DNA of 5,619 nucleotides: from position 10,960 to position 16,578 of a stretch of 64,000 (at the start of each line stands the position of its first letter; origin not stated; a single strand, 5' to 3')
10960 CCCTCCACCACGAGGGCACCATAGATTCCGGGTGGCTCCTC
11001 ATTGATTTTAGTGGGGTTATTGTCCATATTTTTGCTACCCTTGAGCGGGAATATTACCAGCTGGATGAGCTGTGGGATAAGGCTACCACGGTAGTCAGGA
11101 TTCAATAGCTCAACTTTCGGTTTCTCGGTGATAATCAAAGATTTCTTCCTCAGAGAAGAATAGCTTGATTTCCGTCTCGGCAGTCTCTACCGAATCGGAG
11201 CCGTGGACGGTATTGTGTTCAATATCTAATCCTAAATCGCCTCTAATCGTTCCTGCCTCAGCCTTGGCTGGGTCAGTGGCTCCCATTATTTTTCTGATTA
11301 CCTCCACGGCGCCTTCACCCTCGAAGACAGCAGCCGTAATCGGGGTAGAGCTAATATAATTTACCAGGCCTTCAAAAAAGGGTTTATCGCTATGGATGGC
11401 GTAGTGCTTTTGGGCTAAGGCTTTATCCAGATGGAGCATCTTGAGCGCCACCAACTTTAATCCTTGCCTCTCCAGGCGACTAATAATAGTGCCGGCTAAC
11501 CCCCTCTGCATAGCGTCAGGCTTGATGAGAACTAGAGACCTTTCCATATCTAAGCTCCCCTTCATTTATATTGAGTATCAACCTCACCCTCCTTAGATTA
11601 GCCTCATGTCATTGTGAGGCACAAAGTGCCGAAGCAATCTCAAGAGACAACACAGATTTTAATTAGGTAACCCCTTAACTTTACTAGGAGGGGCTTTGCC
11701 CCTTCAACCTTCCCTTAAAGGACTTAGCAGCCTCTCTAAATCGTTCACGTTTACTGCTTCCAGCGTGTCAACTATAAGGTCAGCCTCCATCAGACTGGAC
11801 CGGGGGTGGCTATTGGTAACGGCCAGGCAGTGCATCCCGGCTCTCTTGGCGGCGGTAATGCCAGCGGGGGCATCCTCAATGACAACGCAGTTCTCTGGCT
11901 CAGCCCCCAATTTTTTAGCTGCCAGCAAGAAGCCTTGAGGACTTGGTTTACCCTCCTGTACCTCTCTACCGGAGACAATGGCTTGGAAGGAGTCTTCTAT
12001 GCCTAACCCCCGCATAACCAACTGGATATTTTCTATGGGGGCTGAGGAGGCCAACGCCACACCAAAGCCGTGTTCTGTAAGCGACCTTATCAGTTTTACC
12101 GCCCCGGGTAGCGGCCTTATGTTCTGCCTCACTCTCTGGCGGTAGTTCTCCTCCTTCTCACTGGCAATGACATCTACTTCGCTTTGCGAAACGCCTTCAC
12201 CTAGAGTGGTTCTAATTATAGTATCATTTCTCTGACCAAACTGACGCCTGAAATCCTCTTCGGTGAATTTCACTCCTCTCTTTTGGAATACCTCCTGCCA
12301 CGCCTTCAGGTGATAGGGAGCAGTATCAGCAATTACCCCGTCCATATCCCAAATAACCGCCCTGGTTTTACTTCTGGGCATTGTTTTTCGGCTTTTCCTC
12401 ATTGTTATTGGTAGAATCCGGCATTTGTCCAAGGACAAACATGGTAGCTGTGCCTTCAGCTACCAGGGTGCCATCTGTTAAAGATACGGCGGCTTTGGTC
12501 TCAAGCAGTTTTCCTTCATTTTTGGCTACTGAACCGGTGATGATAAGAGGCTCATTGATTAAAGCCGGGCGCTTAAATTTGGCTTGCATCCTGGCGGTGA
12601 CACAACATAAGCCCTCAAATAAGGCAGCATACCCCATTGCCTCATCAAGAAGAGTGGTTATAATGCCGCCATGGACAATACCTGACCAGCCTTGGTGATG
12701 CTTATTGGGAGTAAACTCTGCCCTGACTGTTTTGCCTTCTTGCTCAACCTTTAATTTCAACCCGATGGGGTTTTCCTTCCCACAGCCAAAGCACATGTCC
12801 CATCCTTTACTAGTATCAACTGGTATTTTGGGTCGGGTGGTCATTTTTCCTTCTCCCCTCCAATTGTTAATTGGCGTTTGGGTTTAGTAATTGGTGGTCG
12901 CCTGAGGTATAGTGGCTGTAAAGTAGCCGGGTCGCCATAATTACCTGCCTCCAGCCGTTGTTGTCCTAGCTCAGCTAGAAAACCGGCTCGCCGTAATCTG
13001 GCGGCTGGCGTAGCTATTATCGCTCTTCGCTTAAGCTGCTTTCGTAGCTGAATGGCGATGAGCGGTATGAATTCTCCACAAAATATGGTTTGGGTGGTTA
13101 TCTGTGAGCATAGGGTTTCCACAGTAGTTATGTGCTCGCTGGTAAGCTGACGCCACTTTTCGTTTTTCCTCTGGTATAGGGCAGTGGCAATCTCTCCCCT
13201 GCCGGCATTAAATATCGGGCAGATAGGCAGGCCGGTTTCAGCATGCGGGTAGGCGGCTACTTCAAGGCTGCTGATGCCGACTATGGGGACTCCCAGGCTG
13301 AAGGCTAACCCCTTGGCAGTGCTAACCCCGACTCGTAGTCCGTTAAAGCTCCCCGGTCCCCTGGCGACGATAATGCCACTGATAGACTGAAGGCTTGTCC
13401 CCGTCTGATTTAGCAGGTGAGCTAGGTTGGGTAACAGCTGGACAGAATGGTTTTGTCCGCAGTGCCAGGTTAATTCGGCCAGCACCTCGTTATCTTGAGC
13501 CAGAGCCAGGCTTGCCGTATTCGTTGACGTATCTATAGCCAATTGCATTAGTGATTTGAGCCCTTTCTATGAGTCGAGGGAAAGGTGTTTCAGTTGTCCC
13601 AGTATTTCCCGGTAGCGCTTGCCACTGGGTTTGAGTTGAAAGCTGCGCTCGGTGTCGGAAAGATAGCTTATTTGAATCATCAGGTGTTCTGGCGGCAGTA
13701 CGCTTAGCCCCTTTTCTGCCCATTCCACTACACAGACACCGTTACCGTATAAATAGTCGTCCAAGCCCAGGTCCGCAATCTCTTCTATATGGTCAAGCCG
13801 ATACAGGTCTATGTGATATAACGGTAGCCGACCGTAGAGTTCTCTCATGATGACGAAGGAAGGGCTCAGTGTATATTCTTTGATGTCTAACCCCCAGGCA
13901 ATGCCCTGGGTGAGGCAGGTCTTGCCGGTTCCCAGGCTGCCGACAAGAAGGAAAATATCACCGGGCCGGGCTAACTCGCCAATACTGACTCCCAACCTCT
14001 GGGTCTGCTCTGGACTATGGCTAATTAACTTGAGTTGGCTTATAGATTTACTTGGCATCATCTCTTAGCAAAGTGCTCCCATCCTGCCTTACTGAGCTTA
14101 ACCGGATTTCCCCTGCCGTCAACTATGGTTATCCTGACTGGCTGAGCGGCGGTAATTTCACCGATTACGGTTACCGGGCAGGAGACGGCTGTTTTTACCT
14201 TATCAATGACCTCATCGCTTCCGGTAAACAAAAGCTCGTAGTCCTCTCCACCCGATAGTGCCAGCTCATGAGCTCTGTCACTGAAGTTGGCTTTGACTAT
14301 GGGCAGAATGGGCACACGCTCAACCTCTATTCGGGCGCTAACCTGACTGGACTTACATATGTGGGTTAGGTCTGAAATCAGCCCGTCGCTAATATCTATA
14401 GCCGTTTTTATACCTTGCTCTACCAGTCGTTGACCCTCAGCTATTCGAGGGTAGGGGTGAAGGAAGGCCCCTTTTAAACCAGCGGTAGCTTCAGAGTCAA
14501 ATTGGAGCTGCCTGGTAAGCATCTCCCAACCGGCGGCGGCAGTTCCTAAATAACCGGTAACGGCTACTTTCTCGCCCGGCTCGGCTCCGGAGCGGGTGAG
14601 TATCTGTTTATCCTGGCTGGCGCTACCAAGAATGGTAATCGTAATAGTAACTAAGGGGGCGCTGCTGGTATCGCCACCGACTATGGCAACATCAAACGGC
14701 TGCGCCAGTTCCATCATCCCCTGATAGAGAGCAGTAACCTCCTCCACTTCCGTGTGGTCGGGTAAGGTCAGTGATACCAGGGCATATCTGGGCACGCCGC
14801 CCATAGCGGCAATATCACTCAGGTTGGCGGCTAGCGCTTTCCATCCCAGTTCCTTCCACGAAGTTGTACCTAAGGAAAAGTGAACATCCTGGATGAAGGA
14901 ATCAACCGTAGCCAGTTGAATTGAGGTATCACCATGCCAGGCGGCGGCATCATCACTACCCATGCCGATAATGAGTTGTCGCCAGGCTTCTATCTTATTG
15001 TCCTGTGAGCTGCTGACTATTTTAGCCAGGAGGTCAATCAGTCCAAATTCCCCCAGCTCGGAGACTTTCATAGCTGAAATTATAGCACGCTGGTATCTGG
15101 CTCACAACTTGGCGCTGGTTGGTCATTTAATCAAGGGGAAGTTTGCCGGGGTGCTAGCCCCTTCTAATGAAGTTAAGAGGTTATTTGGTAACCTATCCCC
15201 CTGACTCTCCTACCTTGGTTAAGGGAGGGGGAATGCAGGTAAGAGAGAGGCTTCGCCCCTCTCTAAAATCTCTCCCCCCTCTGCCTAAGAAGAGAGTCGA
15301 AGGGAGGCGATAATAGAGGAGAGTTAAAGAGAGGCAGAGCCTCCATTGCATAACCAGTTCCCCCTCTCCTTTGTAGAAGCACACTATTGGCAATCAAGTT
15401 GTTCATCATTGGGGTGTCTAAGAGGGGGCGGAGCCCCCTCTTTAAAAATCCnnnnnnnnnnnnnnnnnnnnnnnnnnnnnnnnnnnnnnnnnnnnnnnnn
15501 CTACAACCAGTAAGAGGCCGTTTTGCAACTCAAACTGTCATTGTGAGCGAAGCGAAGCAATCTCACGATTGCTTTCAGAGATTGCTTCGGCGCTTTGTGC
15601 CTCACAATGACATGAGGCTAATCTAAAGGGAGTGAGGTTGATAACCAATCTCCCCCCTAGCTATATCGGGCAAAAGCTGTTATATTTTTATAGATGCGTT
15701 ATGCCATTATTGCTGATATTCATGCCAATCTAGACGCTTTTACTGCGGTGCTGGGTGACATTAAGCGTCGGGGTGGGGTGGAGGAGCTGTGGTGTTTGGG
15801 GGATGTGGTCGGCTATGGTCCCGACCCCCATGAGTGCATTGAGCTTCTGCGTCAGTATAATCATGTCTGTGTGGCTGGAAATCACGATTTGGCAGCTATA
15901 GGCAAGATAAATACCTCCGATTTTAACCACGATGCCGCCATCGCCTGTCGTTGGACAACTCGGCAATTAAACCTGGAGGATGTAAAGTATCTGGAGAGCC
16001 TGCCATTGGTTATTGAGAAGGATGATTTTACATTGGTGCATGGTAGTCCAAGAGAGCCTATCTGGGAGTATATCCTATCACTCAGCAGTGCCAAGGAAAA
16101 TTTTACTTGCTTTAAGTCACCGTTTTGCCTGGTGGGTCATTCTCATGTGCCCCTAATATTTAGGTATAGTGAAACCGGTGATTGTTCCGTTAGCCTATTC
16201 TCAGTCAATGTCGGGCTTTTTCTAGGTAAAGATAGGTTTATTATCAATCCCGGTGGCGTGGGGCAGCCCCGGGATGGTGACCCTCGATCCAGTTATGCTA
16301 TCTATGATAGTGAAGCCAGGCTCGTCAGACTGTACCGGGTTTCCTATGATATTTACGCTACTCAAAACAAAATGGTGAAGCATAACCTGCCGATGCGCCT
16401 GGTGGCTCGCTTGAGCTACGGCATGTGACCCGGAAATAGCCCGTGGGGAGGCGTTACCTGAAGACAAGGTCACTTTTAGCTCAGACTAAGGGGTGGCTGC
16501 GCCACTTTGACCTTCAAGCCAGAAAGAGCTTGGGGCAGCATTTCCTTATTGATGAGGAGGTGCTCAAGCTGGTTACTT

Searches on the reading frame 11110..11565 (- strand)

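Call 44: search_protein_families(library=pfam, proteins=[window:11110-11565:-], max_evalue=0.00001)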
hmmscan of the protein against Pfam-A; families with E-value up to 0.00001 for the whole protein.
window:11110-11565:- (151 aa): 1 family
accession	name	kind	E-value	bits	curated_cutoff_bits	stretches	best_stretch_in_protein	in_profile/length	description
PF00334.24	NDK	-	9.2e-55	184.7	27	1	8-142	1-135/135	Nucleoside diphosphate kinase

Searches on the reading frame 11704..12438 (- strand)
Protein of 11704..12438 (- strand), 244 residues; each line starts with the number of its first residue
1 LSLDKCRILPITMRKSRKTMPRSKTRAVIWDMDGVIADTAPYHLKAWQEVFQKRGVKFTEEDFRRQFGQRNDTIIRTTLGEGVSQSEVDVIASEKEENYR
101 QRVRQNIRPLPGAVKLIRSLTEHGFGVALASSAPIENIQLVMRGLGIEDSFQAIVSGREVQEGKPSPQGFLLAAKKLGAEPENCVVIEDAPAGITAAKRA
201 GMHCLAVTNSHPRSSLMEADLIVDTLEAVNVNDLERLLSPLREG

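Call 44: search_protein_families(library=pfam, proteins=[window:11704-12438:-], max_evalue=0.00001)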
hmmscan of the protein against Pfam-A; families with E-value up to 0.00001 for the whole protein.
window:11704-12438:- (244 aa): 3 families
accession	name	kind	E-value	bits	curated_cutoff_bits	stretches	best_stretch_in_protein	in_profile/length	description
PF13419.12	HAD_2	-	8.9e-36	124.1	23.8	1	28-207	1-178/178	Haloacid dehalogenase-like hydrolase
PF00702.32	Hydrolase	-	1.3e-35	124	26.4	1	26-201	2-191/191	haloacid dehalogenase-like hydrolase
PF13242.12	Hydrolase_like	-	4.3e-08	33.4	22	1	163-227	3-73/75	HAD-hyrolase-like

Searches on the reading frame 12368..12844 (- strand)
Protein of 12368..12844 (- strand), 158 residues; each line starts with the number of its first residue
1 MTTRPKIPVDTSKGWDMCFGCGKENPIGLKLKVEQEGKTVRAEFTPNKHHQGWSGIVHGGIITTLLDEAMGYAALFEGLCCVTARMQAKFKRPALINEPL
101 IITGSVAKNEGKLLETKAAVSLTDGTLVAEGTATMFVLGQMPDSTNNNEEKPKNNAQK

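Call 45: search_protein_families(library=pfam, proteins=[window:12368-12844:-], max_evalue=0.00001)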
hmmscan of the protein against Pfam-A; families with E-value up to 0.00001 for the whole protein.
window:12368-12844:- (158 aa): 1 family
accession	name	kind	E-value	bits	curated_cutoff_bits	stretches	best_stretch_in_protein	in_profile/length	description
PF03061.28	4HBT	-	8e-12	45.7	20.6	1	55-128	2-78/79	Thioesterase superfamily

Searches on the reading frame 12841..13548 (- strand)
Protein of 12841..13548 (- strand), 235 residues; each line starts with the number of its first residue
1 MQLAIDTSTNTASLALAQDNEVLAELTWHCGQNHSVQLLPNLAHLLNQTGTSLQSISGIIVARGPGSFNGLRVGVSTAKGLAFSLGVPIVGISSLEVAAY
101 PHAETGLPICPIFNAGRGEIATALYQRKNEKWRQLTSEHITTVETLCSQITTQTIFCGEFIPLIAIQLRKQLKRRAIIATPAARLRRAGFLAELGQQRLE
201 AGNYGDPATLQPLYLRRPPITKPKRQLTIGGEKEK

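Call 45: search_protein_families(library=pfam, proteins=[window:12841-13548:-], max_evalue=0.00001)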
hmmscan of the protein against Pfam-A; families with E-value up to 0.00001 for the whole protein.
window:12841-13548:- (235 aa): 1 family
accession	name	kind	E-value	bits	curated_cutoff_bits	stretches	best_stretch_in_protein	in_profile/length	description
PF00814.31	TsaD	-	5.1e-29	102.2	24.8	1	31-147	26-148/264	tRNA N6-adenosine threonylcarbamoyltransferase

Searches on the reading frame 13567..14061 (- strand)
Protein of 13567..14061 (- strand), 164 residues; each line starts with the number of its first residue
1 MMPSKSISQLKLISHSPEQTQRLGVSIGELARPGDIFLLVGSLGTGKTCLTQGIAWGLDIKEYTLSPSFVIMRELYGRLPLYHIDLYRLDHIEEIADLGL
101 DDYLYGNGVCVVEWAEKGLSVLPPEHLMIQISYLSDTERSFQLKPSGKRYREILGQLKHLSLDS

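Call 45: search_protein_families(library=pfam, proteins=[window:13567-14061:-], max_evalue=0.00001)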
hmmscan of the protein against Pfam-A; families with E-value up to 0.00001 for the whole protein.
window:13567-14061:- (164 aa): 1 family
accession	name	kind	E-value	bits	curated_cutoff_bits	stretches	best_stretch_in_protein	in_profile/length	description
PF02367.23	TsaE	-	2.3e-34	118.5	26.6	1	15-139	2-126/128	Threonylcarbamoyl adenosine biosynthesis protein TsaE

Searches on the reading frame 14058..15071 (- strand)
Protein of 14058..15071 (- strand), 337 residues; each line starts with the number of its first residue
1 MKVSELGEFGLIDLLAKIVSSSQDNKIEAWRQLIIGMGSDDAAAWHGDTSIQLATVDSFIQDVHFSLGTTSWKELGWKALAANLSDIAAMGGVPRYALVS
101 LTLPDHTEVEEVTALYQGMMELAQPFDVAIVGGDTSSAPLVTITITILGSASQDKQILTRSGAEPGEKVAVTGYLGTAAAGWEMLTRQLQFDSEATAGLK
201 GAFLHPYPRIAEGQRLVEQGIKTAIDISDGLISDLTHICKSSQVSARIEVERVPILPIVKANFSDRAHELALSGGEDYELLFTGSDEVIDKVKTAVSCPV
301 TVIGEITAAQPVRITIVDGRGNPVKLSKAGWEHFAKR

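Call 45: search_protein_families(library=pfam, proteins=[window:14058-15071:-], max_evalue=0.00001)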
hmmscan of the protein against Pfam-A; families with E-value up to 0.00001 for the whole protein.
window:14058-15071:- (337 aa): 2 families
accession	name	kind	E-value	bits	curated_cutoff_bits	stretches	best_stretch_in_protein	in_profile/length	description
PF00586.29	AIRS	-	4.7e-25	88.6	24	1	40-150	2-111/112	AIR synthase related protein, N-terminal domain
PF02769.27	AIRS_C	-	3.5e-09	37.4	23.1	1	164-315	1-154/156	AIR synthase related protein, C-terminal domain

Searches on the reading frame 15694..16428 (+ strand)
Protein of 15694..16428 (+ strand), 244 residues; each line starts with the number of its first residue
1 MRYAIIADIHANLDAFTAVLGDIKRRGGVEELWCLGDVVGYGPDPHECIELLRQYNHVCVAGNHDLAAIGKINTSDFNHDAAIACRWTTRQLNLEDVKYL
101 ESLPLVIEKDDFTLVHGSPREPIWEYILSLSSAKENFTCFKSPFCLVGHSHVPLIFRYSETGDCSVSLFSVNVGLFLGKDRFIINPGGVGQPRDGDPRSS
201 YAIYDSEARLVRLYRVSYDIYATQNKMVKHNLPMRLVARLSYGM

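Call 45: search_protein_families(library=pfam, proteins=[window:15694-16428:+], max_evalue=0.00001)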
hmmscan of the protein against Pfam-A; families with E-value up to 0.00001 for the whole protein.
window:15694-16428:+ (244 aa): 2 families
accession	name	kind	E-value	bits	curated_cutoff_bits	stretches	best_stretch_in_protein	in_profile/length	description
PF12850.12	Metallophos_2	-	4.2e-19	69.5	27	1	1-207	1-152/154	Calcineurin-like phosphoesterase superfamily domain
PF00149.33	Metallophos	-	6.1e-14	53.3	21.5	1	1-131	1-127/191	Calcineurin-like phosphoesterase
